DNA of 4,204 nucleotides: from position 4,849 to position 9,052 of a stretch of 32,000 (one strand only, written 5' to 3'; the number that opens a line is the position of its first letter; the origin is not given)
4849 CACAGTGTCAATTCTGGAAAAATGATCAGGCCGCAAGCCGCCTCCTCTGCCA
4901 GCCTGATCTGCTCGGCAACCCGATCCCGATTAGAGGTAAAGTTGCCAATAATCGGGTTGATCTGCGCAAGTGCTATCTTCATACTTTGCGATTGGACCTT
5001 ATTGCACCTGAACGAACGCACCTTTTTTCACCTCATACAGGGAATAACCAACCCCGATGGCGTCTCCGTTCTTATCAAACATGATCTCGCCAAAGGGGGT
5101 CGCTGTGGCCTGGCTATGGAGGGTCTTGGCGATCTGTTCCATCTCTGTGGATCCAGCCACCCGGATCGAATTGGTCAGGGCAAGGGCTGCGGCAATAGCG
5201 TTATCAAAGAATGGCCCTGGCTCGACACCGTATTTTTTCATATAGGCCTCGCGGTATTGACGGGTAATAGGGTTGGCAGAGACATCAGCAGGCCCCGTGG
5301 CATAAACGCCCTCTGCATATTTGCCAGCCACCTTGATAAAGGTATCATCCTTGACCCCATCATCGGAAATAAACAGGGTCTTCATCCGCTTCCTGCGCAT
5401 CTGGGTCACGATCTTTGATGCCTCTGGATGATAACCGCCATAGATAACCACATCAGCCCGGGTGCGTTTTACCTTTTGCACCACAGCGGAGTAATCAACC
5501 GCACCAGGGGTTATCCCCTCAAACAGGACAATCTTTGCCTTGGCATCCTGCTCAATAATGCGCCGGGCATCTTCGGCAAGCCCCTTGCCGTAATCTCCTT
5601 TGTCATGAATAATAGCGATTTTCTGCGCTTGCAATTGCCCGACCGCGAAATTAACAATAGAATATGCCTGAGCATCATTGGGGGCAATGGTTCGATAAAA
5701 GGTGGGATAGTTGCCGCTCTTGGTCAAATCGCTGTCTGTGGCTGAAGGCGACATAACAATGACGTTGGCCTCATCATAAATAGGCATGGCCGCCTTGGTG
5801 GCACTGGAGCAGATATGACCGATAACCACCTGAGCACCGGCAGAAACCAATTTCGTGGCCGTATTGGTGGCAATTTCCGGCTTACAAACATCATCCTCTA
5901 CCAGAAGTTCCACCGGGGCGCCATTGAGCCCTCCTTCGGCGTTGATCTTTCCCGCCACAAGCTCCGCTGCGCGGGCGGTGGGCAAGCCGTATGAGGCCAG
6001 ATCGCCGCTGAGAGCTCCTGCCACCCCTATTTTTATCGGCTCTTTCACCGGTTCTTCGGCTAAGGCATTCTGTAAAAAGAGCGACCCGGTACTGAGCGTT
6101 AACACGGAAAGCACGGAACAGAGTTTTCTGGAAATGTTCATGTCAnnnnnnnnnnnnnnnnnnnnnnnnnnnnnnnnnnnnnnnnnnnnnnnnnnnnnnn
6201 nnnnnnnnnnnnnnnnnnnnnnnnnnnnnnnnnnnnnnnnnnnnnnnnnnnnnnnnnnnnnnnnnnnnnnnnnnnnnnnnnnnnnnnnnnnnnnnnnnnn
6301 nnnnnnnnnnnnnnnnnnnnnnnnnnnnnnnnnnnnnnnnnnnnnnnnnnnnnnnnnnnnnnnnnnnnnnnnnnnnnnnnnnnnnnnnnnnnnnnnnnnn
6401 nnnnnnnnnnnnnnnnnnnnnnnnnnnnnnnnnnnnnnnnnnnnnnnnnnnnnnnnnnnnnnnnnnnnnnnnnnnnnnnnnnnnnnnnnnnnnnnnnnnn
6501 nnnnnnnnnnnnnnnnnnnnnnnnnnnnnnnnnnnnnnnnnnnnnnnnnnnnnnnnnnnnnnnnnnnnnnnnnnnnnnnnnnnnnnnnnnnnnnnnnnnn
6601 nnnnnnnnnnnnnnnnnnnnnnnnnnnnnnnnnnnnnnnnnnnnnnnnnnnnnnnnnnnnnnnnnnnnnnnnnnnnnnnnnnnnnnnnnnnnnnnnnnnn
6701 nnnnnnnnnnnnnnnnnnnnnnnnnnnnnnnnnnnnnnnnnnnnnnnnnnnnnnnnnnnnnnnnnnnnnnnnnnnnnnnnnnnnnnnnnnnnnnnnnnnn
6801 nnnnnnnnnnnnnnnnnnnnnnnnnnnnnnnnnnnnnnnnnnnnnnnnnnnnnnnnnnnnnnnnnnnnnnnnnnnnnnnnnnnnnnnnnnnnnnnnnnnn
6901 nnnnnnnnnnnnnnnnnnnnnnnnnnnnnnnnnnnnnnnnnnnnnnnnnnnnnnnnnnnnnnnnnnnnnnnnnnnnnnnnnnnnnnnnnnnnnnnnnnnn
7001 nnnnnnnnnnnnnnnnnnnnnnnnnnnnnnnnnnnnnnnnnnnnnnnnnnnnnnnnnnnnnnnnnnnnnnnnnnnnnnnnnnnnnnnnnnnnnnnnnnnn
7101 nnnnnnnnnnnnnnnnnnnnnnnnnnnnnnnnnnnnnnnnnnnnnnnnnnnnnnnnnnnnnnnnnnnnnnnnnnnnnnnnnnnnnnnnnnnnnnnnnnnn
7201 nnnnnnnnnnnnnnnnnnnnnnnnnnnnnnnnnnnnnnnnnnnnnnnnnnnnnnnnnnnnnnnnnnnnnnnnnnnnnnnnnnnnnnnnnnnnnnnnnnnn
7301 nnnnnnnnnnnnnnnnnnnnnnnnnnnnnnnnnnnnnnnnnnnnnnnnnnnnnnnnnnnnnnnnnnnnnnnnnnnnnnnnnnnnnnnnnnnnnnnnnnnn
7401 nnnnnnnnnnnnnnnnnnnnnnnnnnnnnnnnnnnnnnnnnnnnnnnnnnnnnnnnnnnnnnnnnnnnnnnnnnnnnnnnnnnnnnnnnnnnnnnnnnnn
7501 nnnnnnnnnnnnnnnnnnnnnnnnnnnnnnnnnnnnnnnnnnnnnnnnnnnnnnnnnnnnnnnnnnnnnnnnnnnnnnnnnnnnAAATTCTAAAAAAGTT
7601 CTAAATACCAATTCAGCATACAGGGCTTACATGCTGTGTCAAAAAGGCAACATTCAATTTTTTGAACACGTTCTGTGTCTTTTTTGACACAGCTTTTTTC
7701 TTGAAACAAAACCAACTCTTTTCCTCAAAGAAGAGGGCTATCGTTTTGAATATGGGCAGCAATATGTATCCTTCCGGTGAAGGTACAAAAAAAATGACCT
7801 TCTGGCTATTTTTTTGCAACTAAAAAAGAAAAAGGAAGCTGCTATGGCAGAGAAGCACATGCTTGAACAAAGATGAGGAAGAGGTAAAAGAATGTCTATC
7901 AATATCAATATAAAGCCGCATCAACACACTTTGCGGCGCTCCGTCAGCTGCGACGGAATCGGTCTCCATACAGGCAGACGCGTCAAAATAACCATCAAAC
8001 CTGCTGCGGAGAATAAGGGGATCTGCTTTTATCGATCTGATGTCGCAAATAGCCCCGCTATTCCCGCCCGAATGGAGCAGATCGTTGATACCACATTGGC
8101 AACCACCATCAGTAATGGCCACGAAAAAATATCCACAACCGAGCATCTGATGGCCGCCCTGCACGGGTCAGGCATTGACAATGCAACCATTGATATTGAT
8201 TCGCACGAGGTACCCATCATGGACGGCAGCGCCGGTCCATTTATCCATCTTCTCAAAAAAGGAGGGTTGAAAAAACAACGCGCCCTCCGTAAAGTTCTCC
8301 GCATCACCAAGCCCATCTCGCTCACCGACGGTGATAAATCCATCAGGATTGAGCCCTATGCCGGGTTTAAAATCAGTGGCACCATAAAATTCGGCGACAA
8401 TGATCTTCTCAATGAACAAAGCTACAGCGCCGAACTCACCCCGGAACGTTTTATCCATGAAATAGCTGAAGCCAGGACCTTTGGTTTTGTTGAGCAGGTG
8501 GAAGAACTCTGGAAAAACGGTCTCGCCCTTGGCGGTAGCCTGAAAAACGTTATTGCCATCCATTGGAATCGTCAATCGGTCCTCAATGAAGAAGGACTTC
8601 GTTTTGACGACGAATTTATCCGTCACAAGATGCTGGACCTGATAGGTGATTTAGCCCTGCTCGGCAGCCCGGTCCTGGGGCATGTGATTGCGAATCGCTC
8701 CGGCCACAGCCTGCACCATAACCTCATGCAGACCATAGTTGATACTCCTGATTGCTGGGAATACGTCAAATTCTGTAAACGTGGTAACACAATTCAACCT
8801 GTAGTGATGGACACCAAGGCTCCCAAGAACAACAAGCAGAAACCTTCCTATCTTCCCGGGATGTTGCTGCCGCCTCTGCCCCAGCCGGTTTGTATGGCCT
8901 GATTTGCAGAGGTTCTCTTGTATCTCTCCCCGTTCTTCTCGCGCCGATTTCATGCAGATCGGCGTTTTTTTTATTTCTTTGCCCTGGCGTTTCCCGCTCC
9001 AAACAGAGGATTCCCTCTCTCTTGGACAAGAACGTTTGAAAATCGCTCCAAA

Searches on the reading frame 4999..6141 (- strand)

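Call 8: search_protein_families(library=pfam, proteins=[window:4999-6141:-], max_evalue=0.001)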
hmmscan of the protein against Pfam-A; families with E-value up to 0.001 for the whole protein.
window:4999-6141:- (380 aa): 3 families
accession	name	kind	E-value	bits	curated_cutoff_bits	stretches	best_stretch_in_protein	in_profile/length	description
PF13458.12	Peripla_BP_6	-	1.9e-54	186.1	31.7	1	35-374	1-342/343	Periplasmic binding protein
PF01094.35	ANF_receptor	-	3.5e-27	95.8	25.4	1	57-373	4-352/353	Receptor family ligand binding region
PF13433.12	Peripla_BP_5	-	4.4e-18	65.9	27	1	36-357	1-322/363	Periplasmic binding protein domain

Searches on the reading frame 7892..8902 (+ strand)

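Call 8: search_protein_families(library=pfam, proteins=[window:7892-8902:+], max_evalue=0.001)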
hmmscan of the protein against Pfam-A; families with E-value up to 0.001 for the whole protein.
window:7892-8902:+ (336 aa): 1 family
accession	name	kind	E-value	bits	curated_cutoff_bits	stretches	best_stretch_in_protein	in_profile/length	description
PF03331.19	LpxC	-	2.6e-104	348.9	27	1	11-283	1-267/268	UDP-3-O-acyl N-acetylglycosamine deacetylase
